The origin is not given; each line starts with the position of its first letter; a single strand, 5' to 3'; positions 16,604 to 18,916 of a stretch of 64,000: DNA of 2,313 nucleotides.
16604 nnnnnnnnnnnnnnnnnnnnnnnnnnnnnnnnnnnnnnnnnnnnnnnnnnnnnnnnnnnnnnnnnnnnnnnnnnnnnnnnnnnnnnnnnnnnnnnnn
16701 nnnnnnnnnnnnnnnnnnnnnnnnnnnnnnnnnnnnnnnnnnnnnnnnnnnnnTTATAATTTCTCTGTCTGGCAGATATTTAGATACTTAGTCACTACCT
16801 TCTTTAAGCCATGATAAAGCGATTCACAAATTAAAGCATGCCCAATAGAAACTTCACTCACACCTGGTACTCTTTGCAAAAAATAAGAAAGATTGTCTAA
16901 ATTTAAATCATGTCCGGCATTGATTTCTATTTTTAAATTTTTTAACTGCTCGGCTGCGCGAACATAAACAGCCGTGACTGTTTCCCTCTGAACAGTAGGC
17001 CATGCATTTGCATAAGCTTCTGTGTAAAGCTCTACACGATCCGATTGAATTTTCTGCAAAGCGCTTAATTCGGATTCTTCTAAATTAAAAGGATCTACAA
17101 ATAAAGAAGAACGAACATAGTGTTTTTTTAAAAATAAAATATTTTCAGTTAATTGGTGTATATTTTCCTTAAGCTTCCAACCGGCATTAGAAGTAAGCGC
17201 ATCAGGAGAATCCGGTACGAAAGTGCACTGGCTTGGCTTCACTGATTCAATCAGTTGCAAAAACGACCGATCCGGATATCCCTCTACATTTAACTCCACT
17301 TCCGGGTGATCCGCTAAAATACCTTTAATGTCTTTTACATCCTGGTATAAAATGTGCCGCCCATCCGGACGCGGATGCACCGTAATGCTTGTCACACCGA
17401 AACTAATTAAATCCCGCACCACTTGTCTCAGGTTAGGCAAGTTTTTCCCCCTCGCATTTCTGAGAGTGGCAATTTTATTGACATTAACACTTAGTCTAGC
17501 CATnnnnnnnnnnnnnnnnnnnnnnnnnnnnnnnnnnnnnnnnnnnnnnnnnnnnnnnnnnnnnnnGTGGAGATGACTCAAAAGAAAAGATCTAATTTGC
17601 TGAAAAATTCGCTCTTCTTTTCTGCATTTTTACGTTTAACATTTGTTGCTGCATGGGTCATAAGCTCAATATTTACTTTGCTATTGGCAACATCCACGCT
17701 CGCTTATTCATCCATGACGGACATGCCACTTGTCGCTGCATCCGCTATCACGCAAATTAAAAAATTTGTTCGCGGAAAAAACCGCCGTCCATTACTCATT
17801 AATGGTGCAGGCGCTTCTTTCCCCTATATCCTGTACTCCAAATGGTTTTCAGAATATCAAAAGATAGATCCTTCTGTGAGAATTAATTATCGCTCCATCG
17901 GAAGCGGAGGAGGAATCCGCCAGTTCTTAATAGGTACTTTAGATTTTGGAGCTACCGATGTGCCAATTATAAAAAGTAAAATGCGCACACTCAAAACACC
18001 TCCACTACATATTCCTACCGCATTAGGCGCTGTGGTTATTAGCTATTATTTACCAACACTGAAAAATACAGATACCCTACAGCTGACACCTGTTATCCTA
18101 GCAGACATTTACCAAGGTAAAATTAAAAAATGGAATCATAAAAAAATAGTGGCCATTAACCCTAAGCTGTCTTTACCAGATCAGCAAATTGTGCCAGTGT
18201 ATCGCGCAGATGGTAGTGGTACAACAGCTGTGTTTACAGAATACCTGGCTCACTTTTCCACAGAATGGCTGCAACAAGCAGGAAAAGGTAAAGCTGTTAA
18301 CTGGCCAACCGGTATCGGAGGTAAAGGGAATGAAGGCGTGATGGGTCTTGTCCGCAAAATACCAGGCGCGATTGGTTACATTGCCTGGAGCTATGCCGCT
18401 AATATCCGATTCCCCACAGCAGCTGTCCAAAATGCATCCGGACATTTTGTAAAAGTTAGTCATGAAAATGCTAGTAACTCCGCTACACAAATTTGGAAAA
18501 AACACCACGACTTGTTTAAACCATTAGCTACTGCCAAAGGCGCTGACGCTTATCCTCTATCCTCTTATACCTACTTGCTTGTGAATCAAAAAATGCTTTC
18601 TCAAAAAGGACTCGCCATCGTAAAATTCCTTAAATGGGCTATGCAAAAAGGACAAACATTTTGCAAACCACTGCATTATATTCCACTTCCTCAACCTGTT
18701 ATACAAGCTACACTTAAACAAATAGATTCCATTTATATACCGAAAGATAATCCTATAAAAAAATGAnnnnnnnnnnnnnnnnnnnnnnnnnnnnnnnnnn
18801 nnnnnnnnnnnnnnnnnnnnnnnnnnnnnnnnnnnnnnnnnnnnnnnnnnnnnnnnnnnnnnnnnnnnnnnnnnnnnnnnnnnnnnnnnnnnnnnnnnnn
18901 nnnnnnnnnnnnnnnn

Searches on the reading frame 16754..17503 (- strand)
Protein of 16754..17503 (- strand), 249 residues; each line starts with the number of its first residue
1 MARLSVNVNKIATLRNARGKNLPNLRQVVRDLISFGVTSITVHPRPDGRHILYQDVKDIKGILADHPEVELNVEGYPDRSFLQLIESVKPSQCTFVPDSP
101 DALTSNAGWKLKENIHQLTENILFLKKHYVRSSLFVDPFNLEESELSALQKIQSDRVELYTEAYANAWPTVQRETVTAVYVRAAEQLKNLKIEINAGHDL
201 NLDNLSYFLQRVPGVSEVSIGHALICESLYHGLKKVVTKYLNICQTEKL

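Call 29: search_protein_families(library=pfam, proteins=[window:16754-17503:-], max_evalue=0.01)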
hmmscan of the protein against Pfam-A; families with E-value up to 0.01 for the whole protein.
window:16754-17503:- (249 aa): 1 family
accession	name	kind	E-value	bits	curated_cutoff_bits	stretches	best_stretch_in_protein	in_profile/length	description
PF03740.19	PdxJ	-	1.7e-72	243.7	24.5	1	3-243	1-233/234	Pyridoxal phosphate biosynthesis protein PdxJ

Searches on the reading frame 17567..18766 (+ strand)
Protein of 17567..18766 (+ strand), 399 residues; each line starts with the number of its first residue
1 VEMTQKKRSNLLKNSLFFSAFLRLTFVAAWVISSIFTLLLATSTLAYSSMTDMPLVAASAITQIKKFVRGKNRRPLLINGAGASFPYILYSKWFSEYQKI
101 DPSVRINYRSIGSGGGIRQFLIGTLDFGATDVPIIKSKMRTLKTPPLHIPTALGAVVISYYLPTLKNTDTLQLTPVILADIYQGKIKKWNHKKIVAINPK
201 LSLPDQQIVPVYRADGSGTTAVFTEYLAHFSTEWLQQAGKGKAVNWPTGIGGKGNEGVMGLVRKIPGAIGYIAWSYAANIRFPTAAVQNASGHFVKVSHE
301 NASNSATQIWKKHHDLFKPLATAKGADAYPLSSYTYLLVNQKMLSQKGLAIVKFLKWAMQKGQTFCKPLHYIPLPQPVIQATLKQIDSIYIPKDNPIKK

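Call 29: search_protein_families(library=pfam, proteins=[window:17567-18766:+], max_evalue=0.01)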
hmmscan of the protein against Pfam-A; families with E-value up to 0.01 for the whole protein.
window:17567-18766:+ (399 aa): 3 families
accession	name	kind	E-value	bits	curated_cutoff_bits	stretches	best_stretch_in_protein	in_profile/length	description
PF12849.12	PBP_like_2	-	2e-36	126.5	27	1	77-358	9-263/267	PBP superfamily domain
PF01547.30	SBP_bac_1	-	4.5e-10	40.5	26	1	92-335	13-280/307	Bacterial extracellular solute-binding protein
PF12727.12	PBP_like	-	0.0005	19.7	27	1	96-228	3-114/193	PBP superfamily domain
